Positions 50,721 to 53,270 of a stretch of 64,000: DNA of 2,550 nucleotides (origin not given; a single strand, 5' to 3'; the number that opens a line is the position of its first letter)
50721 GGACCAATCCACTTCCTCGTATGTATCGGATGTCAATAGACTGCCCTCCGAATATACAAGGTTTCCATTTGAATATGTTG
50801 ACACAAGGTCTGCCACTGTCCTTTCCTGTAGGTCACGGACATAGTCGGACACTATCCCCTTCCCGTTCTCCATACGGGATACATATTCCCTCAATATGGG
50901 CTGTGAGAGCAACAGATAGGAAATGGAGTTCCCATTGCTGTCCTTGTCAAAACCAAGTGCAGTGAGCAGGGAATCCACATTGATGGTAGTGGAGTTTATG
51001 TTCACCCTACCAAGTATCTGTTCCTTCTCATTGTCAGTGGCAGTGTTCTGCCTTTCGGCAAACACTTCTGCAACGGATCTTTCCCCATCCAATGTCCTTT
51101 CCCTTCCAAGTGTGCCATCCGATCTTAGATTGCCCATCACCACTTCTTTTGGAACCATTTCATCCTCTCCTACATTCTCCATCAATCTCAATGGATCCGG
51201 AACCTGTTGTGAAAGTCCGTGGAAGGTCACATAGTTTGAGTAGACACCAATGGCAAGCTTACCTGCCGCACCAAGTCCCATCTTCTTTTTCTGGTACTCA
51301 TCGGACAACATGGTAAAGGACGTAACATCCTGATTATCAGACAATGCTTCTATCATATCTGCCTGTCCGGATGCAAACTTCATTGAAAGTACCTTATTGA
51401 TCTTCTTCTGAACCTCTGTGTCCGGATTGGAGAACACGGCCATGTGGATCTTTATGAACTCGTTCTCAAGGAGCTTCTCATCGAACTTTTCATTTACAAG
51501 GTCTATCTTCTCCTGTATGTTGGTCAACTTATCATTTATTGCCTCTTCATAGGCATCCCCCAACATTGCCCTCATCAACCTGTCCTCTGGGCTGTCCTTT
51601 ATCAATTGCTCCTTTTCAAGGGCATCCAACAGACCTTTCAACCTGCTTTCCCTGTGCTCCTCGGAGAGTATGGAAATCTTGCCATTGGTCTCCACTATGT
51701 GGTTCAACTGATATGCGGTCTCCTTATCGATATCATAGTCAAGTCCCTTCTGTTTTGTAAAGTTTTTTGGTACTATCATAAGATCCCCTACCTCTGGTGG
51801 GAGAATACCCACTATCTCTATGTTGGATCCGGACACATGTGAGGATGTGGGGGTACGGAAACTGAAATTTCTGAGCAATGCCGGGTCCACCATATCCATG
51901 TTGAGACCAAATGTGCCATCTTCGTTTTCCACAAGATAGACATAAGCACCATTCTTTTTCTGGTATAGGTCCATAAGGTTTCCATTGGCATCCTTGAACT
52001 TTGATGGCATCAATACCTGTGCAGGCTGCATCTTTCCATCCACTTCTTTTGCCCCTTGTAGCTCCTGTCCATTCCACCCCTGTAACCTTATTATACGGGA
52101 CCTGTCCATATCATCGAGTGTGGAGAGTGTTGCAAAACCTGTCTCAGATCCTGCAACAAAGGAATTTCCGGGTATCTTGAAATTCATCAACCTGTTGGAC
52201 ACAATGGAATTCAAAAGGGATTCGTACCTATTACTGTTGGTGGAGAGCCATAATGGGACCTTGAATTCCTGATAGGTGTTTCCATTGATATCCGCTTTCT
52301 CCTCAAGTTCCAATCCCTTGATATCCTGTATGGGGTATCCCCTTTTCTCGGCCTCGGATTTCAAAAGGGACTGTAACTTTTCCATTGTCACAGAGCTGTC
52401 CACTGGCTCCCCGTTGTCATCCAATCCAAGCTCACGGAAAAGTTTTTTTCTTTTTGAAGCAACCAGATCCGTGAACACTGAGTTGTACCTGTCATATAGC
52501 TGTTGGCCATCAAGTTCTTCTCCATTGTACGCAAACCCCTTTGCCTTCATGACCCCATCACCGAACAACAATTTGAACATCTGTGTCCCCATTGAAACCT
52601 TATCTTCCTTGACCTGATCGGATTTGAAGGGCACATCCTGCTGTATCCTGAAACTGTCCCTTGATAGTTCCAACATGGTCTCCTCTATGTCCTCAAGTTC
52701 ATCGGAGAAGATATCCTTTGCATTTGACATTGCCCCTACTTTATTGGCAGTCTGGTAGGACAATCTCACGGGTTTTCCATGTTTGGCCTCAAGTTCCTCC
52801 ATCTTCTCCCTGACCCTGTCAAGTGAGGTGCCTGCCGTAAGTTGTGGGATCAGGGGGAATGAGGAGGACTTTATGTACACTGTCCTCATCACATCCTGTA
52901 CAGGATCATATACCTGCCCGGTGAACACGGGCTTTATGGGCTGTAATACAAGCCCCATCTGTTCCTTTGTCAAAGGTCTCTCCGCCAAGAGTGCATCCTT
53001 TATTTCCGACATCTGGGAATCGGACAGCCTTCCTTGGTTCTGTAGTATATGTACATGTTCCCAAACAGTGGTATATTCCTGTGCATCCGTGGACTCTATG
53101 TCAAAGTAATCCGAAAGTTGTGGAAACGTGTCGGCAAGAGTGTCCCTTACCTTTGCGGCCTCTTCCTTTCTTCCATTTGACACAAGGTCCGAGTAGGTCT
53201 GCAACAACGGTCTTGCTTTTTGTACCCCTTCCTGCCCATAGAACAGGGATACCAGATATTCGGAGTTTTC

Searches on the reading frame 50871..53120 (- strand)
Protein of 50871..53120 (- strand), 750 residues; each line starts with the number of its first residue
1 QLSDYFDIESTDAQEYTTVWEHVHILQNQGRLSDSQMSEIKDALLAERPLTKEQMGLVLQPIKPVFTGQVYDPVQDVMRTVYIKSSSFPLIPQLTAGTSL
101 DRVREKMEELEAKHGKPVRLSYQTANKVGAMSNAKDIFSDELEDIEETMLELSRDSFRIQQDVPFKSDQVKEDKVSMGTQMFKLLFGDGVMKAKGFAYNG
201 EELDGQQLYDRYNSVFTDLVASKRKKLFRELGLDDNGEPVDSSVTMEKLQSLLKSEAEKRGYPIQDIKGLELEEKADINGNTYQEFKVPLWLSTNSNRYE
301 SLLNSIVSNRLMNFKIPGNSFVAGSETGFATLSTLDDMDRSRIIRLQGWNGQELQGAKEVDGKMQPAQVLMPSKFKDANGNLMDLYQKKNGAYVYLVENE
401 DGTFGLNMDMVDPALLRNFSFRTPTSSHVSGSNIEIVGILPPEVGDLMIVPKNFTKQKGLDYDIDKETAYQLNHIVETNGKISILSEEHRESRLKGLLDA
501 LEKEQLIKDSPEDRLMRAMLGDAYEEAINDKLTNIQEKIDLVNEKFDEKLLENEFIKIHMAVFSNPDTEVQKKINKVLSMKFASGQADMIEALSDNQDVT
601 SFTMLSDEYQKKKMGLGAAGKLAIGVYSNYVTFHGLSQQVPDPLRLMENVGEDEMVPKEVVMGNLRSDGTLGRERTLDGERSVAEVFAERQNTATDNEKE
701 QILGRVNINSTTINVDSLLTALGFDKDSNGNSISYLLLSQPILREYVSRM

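Call 39: search_solved_structures(query=window:50871-53120:-, max_evalue=1, show_alignments=1)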
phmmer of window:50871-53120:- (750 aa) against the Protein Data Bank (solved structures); distinct sequences matched with E-value up to 1: 1.
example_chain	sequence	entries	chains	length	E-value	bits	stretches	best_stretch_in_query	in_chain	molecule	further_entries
6vr4_A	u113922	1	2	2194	2.4e-20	75.8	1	3-746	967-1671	DNA-dependent RNA polymerase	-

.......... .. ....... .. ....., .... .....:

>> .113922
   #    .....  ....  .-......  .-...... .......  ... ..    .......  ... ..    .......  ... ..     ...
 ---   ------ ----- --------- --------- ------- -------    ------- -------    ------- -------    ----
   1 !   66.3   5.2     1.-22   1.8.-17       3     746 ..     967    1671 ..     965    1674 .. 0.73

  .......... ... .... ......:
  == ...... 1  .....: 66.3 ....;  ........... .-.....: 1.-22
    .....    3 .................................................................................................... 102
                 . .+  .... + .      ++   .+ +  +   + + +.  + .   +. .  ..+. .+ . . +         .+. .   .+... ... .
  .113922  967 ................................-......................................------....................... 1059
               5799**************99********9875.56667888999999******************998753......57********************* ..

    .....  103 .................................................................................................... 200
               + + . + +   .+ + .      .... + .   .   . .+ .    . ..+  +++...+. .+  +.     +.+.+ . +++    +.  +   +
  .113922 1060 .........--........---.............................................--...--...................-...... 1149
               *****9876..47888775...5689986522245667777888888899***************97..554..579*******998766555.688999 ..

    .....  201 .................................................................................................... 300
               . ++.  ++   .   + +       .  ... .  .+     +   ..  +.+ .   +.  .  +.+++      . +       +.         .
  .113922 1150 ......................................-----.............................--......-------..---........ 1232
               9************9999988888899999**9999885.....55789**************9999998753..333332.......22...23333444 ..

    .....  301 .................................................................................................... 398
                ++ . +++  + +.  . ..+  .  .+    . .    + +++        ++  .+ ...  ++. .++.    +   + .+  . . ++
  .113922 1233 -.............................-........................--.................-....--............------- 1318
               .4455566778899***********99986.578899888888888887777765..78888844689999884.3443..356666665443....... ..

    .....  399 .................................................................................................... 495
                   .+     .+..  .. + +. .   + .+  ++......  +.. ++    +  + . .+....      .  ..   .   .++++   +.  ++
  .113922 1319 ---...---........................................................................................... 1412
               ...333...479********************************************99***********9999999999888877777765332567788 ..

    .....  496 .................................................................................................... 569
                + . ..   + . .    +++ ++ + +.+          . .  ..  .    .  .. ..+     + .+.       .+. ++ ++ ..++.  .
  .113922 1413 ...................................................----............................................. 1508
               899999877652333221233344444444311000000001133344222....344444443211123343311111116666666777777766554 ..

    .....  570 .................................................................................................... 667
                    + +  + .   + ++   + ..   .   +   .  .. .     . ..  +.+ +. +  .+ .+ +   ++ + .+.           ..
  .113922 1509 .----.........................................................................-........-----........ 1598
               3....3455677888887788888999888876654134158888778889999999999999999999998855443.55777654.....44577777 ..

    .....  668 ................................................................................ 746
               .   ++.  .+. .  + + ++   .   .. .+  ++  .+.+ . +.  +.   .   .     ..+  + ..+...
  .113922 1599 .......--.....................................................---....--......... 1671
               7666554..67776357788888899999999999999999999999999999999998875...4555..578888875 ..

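Call 57: find_related_loci(query=window:50871-53120:-, collection=viral_contigs, flank=1000)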
Query window:50871-53120:- (750 aa) in viral_contigs; peptide patterns used: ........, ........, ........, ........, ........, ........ (x = any residue, [..] = any of these).
15 stretches matched a pattern; 1 encode a relative of the query (tblastn E <= 1e-3); 1 distinct loci.
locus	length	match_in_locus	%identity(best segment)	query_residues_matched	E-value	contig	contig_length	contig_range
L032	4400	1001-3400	57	1-750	0e+0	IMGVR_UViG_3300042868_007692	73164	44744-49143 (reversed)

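Call 74: find_related_loci(query=A2, collection=viral_contigs, flank=500)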
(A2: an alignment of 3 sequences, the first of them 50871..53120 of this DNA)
Query A2 (750 aa) in viral_contigs; peptide patterns used: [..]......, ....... (x = any residue, [..] = any of these).
145 stretches matched a pattern; 93 encode a relative of the query (tblastn E <= 1e-3); the best 80 are kept; 80 distinct loci.
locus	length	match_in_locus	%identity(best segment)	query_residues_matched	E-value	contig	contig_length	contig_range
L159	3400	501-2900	57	1-750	0e+0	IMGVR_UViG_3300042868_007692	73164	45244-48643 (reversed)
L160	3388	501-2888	55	2-750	0e+0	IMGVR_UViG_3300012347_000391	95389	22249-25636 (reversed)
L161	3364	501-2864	56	2-750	0e+0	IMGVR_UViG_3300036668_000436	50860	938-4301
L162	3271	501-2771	55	2-747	0e+0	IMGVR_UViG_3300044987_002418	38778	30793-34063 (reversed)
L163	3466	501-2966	52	2-750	0e+0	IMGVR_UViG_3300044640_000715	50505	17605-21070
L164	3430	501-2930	52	2-749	0e+0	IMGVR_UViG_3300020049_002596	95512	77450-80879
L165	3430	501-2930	52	2-749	0e+0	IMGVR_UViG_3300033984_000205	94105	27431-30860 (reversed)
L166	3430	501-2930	51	2-749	0e+0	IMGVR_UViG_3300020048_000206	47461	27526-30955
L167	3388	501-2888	51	1-750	0e+0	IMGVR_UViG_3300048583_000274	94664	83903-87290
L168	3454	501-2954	51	2-748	0e+0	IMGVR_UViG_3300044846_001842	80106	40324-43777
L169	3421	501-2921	53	2-746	0e+0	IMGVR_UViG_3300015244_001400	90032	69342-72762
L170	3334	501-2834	51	1-750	0e+0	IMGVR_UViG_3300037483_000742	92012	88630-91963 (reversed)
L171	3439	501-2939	49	5-749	0e+0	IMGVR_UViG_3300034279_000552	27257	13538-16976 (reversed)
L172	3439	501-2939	49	5-749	0e+0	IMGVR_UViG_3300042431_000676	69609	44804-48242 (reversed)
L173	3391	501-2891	49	2-749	0e+0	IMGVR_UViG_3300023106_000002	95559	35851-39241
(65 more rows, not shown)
